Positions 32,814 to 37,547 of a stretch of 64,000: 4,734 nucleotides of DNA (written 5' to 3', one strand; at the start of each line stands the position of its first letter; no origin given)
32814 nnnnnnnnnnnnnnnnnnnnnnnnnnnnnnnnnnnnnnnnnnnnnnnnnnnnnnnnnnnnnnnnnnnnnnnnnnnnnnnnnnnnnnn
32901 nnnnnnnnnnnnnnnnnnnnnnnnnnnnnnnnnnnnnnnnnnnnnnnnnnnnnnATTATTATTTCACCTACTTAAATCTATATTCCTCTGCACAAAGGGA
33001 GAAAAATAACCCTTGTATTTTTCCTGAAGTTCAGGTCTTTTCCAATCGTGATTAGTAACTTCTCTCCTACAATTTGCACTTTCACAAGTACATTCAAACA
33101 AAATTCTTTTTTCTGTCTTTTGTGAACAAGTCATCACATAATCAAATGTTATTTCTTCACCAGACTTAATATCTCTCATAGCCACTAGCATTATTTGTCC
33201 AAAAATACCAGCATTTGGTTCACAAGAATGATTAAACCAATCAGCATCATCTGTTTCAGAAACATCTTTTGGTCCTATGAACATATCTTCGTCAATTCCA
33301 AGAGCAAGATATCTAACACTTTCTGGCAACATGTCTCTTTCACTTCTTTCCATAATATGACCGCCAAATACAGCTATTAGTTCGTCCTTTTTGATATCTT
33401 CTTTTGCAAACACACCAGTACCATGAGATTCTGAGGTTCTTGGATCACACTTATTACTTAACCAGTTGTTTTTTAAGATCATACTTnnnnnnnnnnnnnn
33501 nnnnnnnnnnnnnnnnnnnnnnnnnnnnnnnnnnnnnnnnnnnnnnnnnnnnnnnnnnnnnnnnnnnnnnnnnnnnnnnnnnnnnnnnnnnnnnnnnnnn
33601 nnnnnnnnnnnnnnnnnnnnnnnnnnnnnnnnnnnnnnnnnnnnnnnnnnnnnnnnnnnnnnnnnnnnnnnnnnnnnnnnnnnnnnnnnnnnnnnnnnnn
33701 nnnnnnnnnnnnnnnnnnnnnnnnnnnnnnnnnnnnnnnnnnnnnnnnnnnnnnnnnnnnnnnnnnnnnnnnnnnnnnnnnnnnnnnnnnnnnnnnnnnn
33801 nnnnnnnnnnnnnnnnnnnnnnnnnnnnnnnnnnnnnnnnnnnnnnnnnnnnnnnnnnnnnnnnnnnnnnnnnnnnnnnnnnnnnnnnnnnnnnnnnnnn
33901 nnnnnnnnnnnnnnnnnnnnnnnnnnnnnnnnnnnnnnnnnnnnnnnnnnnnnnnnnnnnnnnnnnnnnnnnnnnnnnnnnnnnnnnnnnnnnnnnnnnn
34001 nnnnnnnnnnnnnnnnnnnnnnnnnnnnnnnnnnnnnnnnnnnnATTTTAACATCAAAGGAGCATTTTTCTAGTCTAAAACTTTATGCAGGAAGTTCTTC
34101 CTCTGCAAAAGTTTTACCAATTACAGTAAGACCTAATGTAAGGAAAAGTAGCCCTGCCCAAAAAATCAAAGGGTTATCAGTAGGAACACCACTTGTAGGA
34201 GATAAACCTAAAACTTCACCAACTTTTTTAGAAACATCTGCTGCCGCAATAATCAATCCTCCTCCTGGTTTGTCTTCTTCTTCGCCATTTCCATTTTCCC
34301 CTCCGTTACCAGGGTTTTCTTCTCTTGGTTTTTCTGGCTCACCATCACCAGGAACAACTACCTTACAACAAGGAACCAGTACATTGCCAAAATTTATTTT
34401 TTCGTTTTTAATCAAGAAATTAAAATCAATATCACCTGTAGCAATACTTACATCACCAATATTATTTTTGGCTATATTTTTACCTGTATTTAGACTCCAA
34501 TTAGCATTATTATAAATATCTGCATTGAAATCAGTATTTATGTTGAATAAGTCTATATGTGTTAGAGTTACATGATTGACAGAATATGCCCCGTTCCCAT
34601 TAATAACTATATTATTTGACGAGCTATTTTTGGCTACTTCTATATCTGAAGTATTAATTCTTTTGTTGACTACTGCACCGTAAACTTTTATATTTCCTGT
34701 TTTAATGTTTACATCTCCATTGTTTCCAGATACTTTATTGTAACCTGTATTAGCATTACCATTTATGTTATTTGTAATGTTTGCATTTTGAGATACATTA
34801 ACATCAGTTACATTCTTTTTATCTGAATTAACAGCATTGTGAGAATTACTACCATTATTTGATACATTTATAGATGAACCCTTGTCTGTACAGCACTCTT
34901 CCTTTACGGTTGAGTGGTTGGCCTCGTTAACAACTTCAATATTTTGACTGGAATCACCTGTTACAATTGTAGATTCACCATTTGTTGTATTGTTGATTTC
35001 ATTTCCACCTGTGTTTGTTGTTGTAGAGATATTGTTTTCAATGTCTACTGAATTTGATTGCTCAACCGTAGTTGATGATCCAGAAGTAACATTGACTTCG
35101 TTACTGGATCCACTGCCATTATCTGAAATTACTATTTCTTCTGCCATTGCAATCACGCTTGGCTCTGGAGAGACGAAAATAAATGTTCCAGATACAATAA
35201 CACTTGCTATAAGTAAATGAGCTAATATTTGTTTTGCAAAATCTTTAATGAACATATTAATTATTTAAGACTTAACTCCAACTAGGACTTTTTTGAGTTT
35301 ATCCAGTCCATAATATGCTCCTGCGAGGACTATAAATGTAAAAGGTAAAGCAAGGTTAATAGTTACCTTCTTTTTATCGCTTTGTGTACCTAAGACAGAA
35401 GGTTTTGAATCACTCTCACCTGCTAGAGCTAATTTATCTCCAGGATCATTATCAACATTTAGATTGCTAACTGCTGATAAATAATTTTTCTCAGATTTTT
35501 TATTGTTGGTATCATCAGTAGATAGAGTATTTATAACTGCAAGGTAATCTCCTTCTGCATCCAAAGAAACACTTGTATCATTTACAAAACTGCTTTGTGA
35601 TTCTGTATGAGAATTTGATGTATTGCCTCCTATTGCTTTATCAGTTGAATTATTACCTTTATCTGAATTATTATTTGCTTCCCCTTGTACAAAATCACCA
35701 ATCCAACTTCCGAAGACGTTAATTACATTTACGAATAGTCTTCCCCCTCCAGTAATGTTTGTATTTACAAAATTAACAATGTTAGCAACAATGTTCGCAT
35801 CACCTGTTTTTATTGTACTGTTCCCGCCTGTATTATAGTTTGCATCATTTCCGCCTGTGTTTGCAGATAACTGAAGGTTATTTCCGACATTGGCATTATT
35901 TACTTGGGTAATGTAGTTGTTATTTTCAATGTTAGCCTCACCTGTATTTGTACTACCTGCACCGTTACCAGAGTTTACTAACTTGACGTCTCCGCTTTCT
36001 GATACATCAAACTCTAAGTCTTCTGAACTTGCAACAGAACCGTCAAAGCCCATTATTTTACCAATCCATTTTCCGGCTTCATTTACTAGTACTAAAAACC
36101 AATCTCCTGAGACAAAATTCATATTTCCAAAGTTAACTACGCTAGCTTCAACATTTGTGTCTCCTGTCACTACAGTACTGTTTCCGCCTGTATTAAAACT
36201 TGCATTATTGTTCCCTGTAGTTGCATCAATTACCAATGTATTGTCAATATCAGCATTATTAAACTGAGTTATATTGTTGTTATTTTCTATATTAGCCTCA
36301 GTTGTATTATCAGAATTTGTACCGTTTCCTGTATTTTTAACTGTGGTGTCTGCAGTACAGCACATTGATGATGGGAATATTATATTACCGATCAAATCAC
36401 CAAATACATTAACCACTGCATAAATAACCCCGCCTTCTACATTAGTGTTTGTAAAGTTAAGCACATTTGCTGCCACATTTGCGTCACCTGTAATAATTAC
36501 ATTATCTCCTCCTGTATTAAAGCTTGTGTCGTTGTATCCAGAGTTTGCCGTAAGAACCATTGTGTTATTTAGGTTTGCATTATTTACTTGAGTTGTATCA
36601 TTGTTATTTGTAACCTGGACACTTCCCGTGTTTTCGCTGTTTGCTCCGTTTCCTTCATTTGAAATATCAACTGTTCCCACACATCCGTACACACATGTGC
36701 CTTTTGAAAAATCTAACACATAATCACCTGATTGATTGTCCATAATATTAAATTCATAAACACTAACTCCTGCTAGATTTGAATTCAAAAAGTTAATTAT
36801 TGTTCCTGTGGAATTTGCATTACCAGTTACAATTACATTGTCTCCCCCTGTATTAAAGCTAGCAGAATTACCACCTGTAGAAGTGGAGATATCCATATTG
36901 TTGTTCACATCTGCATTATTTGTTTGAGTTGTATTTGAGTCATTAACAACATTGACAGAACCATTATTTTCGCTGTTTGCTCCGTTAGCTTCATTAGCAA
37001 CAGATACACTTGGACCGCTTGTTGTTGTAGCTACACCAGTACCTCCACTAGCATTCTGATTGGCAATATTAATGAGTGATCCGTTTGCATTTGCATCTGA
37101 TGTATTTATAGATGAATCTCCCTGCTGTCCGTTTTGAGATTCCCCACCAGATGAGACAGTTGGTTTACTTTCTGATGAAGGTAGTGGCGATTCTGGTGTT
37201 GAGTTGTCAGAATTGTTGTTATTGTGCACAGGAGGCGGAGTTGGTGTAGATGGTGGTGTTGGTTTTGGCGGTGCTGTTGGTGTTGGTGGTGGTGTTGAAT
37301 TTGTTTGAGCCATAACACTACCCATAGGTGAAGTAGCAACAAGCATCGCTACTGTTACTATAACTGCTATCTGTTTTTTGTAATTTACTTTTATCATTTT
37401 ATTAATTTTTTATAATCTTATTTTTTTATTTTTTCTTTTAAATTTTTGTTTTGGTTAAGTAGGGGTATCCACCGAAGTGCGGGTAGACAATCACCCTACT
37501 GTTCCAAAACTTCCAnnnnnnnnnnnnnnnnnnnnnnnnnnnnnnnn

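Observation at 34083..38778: Three tandem paralogous secreted proteins built from ~55-80-aa Asn/Asp/Thr/Gly repeats with paired cysteines and no canonical LPXTG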

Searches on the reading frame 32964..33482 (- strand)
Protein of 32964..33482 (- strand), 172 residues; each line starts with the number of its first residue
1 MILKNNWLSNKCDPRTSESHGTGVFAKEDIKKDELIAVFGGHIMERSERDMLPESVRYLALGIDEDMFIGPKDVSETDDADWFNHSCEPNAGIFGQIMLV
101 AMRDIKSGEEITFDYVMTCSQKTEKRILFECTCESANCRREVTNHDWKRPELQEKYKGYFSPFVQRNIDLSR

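Call 3: search_protein_families(library=pfam, proteins=[window:32964-33482:-], max_evalue=0.1)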
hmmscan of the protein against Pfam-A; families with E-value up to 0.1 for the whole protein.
window:32964-33482:- (172 aa): 1 family
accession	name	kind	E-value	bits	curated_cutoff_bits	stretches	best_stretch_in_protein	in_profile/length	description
PF00856.33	SET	-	3.9e-18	66.2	22.4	1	21-115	1-104/105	SET domain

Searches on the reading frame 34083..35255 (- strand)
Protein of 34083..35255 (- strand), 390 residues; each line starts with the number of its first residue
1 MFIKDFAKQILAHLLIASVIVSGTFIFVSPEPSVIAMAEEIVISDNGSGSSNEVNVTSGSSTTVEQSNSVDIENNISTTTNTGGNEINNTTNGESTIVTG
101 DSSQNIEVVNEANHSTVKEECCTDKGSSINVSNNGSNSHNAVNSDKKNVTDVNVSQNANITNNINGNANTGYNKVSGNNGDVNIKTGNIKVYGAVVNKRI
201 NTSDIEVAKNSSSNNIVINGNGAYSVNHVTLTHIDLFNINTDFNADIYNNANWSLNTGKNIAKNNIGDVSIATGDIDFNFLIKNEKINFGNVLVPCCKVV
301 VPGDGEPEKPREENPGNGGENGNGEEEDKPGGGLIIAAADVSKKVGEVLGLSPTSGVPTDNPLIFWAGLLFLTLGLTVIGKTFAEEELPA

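Call 3: search_protein_families(library=pfam, proteins=[window:34083-35255:-], max_evalue=0.1)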
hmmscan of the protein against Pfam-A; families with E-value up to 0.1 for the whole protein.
window:34083-35255:- (390 aa): 0 families

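Call 4: search_protein_families(library=ncbifam, proteins=[window:34083-35255:-], max_evalue=0.1)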
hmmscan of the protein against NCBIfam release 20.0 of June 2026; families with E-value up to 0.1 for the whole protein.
window:34083-35255:- (390 aa): 0 families

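Call 38: find_homologous_proteins(query=window:34083-35255:-)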
Query window:34083-35255:- (390 aa): 188 proteins with E <= 0.001 among 6288 candidates; the best 120 are listed.
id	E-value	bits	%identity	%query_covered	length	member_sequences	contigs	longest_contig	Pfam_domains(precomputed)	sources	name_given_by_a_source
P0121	4.6e-242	821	100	100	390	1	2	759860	-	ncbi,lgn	-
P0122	5.0e-67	245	41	99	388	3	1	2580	-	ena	-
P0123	9.9e-62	227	42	77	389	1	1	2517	-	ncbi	-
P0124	5.2e-61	225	40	76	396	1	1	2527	-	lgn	-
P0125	1.3e-59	220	37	97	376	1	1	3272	-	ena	-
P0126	7.2e-59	218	37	89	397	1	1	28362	-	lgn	-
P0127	8.5e-59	218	40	77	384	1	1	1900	-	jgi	jgi:hypothetical protein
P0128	1.6e-58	217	40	89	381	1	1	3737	-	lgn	-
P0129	7.2e-58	215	41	70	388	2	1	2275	-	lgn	-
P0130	2.0e-57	213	36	93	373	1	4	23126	-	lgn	-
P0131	7.4e-57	211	37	90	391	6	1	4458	-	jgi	-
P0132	1.4e-56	210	43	71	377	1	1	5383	-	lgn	-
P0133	1.6e-56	210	45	76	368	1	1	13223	-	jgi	jgi:hypothetical protein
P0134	1.2e-55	207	39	88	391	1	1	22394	-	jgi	jgi:hypothetical protein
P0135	1.5e-54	204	38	97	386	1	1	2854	-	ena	-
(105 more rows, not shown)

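Call 70: predict_structure(alignment_id=A3)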
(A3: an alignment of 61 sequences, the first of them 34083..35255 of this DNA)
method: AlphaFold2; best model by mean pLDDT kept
length: 390 residues; sequences in the alignment: 61
mean_pLDDT: 75.8   pTM: 0.55
mean pLDDT of the five models: 75.8, 74.2, 73.8, 73.4, 67.6
residues with pLDDT >= 90: 112; 70-90: 148; 50-70: 79; < 50: 51
segments of 3 or more residues with pLDDT < 50: 28-38, 317-353, 356-358
pLDDT, mean of each block of 10 residues (from residue 1): 67 73 54 44 66 64 79 89 92 89 88 81 61 75 76 87 94 95 95 92 84 68 73 78 91 95 94 95 91 78 63 54 45 43 43 49 86 94 75
secondary structure, 60 per line:
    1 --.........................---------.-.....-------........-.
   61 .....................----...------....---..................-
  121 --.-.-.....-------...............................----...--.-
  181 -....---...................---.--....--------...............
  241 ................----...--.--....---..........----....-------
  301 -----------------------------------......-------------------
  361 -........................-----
elements in order: H3-27 E39-43 E51-58 E60-81 E86-88 E95-98 E102-119 E127-131 E139-169 E174-176 E182-185 E189-207 E214-217 E226-256 E261-263 E269-272 E276-285 E290-293 H336-341 H362-385

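Call 72: fold_search(model_id=the predicted structure, library=pdb)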
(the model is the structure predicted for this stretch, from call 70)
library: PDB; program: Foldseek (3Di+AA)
matches with E <= 10: 25; with E <= 0.001: 0
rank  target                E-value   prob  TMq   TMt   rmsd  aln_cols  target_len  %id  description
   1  9u4u_A                1.1e-02  0.21  0.09  0.14  21.1       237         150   10  Structure of the functional amyloid FapC from Pseudomonas sp.UK4 (released 2025-08-06)
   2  6n2b_A                1.0e+00  0.01  0.06  0.07  34.6       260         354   12  The Crystal Structure of Caldicellulosiruptor kristjanssonii Tapirin C-terminal domain (released 2018-12-19)
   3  6n2b_B                1.7e+00  0.01  0.05  0.05  34.8       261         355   11  The Crystal Structure of Caldicellulosiruptor kristjanssonii Tapirin C-terminal domain (released 2018-12-19)
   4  4yzq_B                2.4e+00  0.01  0.04  0.08  36.3       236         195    8  C. bescii Family 3 pectate lyase double mutant K108A/Q111N in complex with trigalacturonic acid (released 2015-12-23)
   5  9nqd_0                3.4e+00  0.01  0.08  0.12  33.3       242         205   16  Structure of Pseudomonas FapC Biofilm-Forming Functional Amyloid (released 2025-06-25)
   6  6n2c_A                3.6e+00  0.00  0.04  0.04  36.0       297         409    9  The Crystal Structure of Caldicellulosiruptor hydrothermalis Tapirin C-terminal domain (released 2018-12-19)
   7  1g9k                  4.7e+00  0.01  0.04  0.03  31.3       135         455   15  CRYSTAL STRUCTURE OF A PSYCHROPHILIC ALKALINE PROTEASE FROM PSEUDOMONAS TAC II 18 (released 2003-02-14)
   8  4yzq_A                5.2e+00  0.00  0.04  0.07  30.3       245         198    6  C. bescii Family 3 pectate lyase double mutant K108A/Q111N in complex with trigalacturonic acid (released 2015-12-23)
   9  6n2c_B                5.2e+00  0.00  0.04  0.04  35.3       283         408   10  The Crystal Structure of Caldicellulosiruptor hydrothermalis Tapirin C-terminal domain (released 2018-12-19)
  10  4z05_A                5.4e+00  0.00  0.05  0.08  35.0       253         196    7  C. bescii Family 3 pectate lyase mutant E84A (released 2015-12-23)
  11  8enq_A                5.9e+00  0.01  0.05  0.10  34.1       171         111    8  E. coli CsgA fibril (218-pixel box size) (released 2023-10-04)
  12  9ozd_C                5.9e+00  0.00  0.05  0.05  32.6       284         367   10  Crystal structure of the polysaccharide lyase RbmB from Vibrio cholerae bound to Vibrio Polysaccharide (released 2026-03-11)
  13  6bg8_A                6.5e+00  0.00  0.06  0.07  30.3       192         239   12  Shewanella frigidimarina ice-binding protein_1 DUF3494 Domain (released 2018-03-07)
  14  4yz0_A                7.1e+00  0.00  0.04  0.06  38.0       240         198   11  C. bescii Family 3 pectate lyase double mutant K108A/E39Q in complex with trigalacturonic acid (released 2015-12-23)
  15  3p4g_C                7.4e+00  0.00  0.04  0.05  36.5       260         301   12  X-ray crystal structure of a hyperactive, Ca2+-dependent, beta-helical antifreeze protein from an Antarctic bacterium (released 2011-04-27)
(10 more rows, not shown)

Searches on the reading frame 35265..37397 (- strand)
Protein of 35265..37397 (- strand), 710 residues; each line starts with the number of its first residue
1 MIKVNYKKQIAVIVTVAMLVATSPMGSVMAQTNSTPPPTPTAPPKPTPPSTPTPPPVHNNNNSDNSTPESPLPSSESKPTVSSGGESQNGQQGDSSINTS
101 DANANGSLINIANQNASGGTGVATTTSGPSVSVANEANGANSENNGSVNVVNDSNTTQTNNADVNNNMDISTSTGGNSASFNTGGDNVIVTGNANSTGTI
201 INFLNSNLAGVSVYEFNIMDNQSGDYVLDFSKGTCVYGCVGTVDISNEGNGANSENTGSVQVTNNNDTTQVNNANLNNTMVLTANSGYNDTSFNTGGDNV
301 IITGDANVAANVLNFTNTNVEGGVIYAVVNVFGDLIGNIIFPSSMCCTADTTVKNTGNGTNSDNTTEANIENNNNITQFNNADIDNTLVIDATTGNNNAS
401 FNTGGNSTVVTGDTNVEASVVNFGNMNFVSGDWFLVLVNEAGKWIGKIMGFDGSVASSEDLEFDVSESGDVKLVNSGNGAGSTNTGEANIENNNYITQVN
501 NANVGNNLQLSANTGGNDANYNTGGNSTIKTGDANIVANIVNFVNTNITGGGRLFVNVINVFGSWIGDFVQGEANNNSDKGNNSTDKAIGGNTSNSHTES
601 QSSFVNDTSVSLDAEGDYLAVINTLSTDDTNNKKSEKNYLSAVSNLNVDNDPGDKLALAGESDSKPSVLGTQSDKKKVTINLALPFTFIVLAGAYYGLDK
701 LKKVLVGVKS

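Call 3: search_protein_families(library=pfam, proteins=[window:35265-37397:-], max_evalue=0.1)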
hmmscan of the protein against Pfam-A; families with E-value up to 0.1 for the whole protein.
window:35265-37397:- (710 aa): 0 families

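Call 4: search_protein_families(library=ncbifam, proteins=[window:35265-37397:-], max_evalue=0.1)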
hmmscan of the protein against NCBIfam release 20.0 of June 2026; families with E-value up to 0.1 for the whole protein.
window:35265-37397:- (710 aa): 0 families

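Call 65: list_cluster_members(proteins=[P0001, P0121, window:35265-37397:-, window:33487-34044:-])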
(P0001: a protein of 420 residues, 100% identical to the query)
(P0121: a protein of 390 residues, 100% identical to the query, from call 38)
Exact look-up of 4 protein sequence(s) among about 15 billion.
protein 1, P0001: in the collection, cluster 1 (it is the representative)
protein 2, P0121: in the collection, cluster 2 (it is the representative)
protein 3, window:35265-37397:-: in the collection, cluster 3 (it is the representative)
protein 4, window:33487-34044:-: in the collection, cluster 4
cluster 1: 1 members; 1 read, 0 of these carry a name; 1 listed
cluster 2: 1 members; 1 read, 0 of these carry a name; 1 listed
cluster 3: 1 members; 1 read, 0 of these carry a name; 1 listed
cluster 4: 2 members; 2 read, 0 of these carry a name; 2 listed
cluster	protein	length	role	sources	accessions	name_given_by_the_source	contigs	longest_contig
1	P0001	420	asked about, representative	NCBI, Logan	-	-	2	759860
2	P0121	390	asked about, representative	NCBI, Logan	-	-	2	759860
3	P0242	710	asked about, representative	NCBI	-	-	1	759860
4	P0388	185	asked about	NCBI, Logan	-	-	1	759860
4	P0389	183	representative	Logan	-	-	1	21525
